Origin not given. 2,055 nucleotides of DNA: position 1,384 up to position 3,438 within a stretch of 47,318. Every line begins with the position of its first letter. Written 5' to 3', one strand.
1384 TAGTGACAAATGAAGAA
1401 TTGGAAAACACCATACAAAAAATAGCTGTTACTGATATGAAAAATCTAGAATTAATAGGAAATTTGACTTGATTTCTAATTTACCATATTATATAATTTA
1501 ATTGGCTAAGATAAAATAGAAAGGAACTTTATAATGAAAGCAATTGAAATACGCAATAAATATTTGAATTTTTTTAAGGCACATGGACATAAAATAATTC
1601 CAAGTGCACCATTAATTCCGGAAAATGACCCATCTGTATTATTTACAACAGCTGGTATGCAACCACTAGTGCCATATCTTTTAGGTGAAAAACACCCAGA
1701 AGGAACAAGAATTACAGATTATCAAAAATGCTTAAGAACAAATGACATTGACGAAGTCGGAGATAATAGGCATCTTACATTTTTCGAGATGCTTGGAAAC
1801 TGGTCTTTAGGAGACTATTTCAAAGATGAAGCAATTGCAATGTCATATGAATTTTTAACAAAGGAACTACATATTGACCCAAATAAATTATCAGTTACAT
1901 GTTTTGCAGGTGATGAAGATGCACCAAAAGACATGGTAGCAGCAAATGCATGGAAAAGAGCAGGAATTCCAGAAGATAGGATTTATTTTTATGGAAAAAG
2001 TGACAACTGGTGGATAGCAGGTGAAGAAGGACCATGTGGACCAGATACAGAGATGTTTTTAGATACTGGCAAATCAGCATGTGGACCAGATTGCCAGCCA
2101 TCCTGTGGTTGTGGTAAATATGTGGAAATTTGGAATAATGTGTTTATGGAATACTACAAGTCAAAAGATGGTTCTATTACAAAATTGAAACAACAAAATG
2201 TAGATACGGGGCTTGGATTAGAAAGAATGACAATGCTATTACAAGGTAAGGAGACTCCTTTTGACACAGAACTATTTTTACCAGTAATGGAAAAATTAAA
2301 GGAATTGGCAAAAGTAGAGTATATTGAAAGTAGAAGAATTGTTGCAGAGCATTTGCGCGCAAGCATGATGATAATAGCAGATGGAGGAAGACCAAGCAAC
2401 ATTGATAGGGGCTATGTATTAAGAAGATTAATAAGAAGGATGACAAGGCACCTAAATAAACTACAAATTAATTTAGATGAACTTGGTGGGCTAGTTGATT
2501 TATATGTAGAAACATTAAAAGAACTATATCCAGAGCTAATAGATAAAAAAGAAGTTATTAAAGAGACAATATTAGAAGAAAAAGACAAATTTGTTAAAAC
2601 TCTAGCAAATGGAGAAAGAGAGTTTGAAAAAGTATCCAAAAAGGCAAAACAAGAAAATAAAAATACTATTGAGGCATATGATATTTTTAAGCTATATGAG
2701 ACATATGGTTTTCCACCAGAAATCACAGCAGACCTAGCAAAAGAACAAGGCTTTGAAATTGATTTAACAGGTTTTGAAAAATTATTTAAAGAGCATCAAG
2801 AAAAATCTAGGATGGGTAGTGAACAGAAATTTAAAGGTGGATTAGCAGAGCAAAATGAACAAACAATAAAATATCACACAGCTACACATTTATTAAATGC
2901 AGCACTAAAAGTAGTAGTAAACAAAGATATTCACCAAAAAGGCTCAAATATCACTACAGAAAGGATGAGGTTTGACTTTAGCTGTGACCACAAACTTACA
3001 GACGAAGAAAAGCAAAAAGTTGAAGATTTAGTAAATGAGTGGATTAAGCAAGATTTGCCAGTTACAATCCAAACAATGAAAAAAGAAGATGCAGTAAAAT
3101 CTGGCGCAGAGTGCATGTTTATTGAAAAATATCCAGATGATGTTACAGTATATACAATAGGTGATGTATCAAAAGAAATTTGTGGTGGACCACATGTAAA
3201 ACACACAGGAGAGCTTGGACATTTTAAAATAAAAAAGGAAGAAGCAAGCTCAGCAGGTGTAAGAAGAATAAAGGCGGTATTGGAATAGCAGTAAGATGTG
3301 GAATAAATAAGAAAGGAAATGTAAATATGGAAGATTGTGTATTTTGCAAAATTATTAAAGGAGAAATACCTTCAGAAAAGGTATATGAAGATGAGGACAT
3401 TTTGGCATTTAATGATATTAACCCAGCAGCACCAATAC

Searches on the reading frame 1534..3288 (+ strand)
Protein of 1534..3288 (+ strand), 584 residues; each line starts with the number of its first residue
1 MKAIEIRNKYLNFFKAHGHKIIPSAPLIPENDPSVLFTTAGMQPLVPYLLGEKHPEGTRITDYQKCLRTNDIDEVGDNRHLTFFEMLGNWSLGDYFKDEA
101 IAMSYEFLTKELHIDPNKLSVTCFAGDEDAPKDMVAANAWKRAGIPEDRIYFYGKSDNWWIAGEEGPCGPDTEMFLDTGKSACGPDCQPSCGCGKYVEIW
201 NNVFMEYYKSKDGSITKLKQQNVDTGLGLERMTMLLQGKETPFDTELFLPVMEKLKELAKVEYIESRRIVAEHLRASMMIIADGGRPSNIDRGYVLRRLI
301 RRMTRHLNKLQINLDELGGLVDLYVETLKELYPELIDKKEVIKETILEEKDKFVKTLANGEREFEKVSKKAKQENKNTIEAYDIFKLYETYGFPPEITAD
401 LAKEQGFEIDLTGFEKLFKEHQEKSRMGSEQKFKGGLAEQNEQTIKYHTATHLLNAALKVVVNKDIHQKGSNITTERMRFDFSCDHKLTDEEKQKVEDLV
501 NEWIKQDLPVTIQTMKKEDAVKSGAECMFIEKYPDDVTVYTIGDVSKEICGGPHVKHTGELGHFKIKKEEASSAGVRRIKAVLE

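Call 68: find_encoding_contigs(protein=window:1534-3288:+, flank=10000, max_places=2)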
Protein window:1534-3288:+ (584 aa): 6 contigs read that carry it; 2 places shown.
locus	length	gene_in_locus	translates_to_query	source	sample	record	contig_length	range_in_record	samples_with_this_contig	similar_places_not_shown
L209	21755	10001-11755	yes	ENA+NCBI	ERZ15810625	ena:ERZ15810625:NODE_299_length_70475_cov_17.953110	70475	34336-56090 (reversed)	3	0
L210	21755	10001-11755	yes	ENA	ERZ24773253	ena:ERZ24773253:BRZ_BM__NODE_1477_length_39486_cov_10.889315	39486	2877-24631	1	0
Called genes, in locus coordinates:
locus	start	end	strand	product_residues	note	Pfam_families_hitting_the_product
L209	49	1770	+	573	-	PF07833:Cu_amine_oxidN1, PF00704:Glyco_hydro_18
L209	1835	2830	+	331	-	-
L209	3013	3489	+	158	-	PF03449:GreA_GreB_N, PF01272:GreA_GreB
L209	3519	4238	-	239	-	PF01048:PNP_UDP_1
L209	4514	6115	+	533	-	PF06418:CTP_synth_N, PF00117:GATase, PF07722:Peptidase_C26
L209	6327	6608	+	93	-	PF00166:Cpn10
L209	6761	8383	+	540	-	PF00118:Cpn60_TCP1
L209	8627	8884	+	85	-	PF00919:UPF0004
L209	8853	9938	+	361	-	PF04055:Radical_SAM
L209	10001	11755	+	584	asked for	PF01411:tRNA-synt_2c, PF07973:tRNA_SAD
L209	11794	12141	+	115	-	PF11969:DcpS_C, PF01230:HIT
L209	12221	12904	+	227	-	PF04203:Sortase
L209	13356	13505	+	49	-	-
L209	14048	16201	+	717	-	PF02518:HATPase_c, PF13589:HATPase_c_3, PF01119:DNA_mis_repair, PF08676:MutL_C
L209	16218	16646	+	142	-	-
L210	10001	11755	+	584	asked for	PF01411:tRNA-synt_2c, PF07973:tRNA_SAD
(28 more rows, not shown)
